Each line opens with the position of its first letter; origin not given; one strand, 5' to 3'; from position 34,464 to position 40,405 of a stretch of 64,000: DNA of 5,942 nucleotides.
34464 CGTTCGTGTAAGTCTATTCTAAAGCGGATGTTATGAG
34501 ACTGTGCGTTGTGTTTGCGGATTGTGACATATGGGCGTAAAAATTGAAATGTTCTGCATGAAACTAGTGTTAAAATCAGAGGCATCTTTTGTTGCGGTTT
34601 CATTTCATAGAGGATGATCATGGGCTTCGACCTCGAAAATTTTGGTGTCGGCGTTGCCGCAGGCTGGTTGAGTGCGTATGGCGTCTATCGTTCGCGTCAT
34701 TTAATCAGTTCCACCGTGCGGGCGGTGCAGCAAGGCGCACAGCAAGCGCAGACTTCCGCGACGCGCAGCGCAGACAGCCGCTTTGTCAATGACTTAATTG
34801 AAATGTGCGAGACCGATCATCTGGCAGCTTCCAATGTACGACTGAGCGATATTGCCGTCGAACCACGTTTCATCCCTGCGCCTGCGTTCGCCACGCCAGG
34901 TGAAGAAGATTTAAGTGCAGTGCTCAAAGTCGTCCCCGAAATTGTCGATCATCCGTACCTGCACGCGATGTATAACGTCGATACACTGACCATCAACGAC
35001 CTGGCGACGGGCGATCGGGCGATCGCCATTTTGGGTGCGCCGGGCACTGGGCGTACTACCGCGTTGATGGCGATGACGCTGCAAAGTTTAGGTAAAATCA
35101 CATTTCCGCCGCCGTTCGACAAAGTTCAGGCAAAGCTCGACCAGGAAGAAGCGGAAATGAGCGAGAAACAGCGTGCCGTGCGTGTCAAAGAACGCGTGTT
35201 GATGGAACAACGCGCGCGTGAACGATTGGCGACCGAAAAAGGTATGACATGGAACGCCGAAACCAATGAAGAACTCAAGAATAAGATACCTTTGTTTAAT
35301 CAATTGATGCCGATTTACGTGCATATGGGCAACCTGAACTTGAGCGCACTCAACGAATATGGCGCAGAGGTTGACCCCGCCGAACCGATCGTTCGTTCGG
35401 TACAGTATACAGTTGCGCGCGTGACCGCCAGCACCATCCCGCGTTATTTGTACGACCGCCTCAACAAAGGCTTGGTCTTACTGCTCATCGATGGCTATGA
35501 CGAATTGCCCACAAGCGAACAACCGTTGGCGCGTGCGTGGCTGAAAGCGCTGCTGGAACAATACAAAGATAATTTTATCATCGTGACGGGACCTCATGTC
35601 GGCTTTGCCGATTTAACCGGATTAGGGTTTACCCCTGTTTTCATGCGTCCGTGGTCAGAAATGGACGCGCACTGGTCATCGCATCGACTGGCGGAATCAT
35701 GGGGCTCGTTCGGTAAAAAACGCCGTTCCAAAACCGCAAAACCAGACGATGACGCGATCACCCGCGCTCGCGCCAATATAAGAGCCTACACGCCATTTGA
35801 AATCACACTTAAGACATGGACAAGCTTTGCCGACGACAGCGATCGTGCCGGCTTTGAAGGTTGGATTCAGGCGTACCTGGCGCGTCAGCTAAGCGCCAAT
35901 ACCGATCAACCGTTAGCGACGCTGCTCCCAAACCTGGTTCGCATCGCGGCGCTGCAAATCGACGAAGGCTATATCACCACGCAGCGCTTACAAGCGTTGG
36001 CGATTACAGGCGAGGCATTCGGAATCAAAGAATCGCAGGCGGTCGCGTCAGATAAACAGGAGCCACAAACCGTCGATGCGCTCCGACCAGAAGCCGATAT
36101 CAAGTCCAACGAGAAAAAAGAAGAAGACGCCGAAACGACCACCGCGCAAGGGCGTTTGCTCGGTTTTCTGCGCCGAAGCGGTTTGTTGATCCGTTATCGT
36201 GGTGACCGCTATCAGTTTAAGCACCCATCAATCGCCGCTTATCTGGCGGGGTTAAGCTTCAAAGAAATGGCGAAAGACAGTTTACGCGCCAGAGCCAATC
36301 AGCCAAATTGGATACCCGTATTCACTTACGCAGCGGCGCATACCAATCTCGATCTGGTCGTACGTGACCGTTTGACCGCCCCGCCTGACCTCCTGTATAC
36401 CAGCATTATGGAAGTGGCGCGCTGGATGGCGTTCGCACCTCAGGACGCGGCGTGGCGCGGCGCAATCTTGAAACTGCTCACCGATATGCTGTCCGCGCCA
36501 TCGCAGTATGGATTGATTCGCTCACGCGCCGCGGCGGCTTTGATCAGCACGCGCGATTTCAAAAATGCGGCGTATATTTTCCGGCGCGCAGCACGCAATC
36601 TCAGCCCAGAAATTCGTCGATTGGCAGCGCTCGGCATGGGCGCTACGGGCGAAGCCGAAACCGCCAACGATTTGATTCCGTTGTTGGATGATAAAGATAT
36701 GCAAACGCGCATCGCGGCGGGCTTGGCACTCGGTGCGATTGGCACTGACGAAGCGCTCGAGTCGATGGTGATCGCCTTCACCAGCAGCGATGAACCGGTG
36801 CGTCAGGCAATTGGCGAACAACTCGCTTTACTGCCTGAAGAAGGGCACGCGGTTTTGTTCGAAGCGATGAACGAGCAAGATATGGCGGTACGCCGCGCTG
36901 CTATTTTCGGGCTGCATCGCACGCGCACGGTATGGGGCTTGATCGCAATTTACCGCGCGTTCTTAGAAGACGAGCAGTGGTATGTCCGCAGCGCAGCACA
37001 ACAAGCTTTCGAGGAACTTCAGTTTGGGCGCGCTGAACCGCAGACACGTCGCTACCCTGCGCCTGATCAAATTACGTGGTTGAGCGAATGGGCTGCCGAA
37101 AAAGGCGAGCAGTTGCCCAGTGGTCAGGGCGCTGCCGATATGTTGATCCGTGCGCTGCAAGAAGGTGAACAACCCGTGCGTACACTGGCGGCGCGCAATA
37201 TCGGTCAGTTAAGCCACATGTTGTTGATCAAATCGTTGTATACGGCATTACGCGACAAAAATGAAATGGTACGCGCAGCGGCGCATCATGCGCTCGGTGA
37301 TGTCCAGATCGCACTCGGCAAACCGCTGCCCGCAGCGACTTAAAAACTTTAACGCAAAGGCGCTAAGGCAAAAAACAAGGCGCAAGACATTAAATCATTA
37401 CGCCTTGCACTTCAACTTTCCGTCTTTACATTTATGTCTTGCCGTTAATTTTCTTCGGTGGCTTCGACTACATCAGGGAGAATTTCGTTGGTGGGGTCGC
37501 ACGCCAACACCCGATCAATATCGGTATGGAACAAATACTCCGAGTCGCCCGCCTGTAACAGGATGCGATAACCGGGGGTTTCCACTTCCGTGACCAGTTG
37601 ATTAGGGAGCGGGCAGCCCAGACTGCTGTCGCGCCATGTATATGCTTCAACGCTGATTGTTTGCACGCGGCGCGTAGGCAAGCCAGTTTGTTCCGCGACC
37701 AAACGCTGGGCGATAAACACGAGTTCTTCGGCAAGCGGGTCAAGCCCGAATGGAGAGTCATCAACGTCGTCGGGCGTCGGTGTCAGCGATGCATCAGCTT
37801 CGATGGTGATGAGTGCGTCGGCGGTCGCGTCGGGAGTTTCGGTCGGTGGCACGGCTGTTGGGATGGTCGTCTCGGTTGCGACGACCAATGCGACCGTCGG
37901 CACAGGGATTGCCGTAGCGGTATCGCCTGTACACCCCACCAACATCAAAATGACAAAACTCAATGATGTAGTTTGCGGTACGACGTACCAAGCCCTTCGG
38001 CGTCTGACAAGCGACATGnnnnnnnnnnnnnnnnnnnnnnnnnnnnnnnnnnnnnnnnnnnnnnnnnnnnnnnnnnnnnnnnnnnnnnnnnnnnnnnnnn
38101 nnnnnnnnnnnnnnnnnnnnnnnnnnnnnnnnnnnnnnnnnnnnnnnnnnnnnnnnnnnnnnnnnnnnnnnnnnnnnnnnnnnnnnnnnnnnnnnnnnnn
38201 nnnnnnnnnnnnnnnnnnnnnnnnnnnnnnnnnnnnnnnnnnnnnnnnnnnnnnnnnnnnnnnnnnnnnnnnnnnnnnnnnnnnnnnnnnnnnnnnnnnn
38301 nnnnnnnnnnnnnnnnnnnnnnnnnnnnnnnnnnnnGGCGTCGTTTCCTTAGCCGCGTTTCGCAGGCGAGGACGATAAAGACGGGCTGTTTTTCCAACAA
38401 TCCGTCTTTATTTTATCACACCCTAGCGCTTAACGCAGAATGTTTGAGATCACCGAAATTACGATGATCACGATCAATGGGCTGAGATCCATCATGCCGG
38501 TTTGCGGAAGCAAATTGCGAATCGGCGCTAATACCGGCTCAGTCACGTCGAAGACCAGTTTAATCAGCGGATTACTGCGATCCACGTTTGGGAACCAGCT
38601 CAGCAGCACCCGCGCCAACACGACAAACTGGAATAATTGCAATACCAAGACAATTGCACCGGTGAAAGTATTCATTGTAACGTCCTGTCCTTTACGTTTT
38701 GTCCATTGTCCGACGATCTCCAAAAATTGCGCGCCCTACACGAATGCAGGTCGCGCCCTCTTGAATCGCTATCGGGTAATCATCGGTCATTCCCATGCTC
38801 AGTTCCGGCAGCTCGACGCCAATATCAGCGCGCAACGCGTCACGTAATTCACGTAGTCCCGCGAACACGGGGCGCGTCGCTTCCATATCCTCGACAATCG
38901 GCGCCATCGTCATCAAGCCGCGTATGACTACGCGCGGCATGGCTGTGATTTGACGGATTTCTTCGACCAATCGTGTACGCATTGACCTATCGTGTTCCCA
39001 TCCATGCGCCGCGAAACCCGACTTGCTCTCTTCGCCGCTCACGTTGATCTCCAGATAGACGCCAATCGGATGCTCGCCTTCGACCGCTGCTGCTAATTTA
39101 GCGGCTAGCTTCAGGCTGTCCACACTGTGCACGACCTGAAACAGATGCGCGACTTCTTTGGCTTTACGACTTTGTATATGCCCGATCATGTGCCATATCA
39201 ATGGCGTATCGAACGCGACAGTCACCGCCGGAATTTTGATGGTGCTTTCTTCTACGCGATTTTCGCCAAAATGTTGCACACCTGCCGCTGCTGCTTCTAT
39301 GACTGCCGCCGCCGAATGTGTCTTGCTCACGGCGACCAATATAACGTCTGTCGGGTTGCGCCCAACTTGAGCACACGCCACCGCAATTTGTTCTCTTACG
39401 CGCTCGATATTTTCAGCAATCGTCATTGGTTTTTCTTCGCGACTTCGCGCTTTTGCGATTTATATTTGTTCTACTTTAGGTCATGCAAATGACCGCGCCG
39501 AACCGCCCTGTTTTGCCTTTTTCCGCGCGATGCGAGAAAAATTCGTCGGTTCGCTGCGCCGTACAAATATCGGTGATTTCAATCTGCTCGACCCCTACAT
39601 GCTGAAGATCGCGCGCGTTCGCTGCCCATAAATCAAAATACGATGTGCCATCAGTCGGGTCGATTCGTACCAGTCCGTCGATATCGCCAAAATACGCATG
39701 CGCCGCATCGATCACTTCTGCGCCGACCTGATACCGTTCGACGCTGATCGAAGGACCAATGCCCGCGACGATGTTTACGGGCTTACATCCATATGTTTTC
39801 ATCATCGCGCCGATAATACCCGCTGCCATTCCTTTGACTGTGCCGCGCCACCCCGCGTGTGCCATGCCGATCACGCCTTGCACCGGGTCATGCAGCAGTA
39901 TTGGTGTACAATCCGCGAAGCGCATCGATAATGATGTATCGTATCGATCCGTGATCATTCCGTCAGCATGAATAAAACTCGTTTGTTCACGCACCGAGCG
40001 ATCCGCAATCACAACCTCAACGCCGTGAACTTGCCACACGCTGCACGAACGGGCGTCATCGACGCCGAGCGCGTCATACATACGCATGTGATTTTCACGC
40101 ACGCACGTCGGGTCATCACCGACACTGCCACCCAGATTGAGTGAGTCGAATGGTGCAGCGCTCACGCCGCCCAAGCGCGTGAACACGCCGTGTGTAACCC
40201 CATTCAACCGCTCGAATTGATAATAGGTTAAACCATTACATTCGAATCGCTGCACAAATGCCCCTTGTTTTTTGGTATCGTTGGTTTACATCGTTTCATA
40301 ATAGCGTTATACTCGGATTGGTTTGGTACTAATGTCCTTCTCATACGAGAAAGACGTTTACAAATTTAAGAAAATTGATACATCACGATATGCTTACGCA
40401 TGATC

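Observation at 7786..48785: Split Tad pilus locus bracketing a GT-C glycosylation line: candidate glyco-pilus system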

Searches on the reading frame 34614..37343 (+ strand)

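Call 4: search_protein_families(library=pfam, proteins=[window:34614-37343:+], max_evalue=0.01)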
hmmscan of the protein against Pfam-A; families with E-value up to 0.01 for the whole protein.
window:34614-37343:+ (909 aa): 7 families
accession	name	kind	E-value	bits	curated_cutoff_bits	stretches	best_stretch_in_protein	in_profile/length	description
PF13646.12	HEAT_2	-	1.3e-24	86.7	27.7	4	661-738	10-88/88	HEAT repeats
PF02985.28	HEAT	-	6.3e-15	54.3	23.5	0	871-897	1-27/31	HEAT repeat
PF13521.12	AAA_28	-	0.00055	20.6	27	1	137-210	2-75/164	AAA domain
PF13513.12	HEAT_EZ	-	0.00057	20.8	27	0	665-709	1-55/55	HEAT-like repeat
PF05004.19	IFRD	-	0.00076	18.9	25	0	713-755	214-256/306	Interferon-related developmental regulator (IFRD)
PF05729.18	NACHT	-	0.0011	19.2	26.7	0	286-325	81-127/167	NACHT domain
PF12717.13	Cnd1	-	0.0027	18.2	26.4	0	871-897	59-85/162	non-SMC mitotic condensation complex subunit 1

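Call 11: search_protein_families(library=ncbifam, proteins=[window:34614-37343:+], max_evalue=0.1)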
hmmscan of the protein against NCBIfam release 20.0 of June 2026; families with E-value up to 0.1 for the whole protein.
window:34614-37343:+ (909 aa): 6 families
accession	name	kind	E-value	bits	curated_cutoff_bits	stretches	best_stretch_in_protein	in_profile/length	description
NF010374.0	PRK13800.1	equivalog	2.8e-10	39.1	1196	1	634-800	730-896/898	fumarate reductase/succinate dehydrogenase flavoprotein subunit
NF058502.1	phyc_lyase_CpcE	equivalog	1e-07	31.7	330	0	849-897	52-100/260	C-phycocyanin alpha-cysteine-84 phycocyanobilin lyase subunit CpcE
NF045915.1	PhycobilmeDegNblB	equivalog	1e-06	28.5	300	3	686-805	69-191/214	phycobilisome degradation protein NblB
NF007244.0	PRK09687.1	equivalog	0.0061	15.9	275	0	682-735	23-75/285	putative lyase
TIGR03925.1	T7SS_EccC_b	equivalog_domain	0.0071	14.7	346.55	1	100-156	46-98/564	type VII secretion protein EccCb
NF045662.1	DVU0298_fam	equivalog_domain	0.0084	15.7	75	0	682-717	145-180/213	DVU0298 family protein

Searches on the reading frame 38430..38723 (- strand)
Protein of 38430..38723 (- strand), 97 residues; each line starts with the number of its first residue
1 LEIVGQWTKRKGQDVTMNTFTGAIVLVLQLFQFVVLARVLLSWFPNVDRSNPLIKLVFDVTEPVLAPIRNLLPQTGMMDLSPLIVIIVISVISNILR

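Call 39: search_protein_families(library=pfam, proteins=[window:38430-38723:-], max_evalue=0.01)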
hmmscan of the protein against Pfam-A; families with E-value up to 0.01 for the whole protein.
window:38430-38723:- (97 aa): 1 family
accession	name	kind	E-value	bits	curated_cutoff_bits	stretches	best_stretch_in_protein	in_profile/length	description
PF02325.22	YGGT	-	2e-20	73.4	27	1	26-96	2-70/70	YGGT family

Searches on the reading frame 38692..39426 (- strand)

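Call 4: search_protein_families(library=pfam, proteins=[window:38692-39426:-], max_evalue=0.01)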
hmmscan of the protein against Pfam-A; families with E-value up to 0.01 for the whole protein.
window:38692-39426:- (244 aa): 1 family
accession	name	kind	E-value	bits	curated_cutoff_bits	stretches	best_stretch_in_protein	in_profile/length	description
PF01168.26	Ala_racemase_N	-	3e-17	63.5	24.1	1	9-238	5-219/220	Alanine racemase, N-terminal domain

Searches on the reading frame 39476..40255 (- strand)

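Call 4: search_protein_families(library=pfam, proteins=[window:39476-40255:-], max_evalue=0.01)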
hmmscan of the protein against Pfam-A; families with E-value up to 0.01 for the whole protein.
window:39476-40255:- (259 aa): 1 family
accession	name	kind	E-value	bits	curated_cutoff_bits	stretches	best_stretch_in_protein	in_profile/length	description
PF02578.20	Cu-oxidase_4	-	1.6e-74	250.7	22.9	1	25-257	1-238/238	Multi-copper polyphenol oxidoreductase laccase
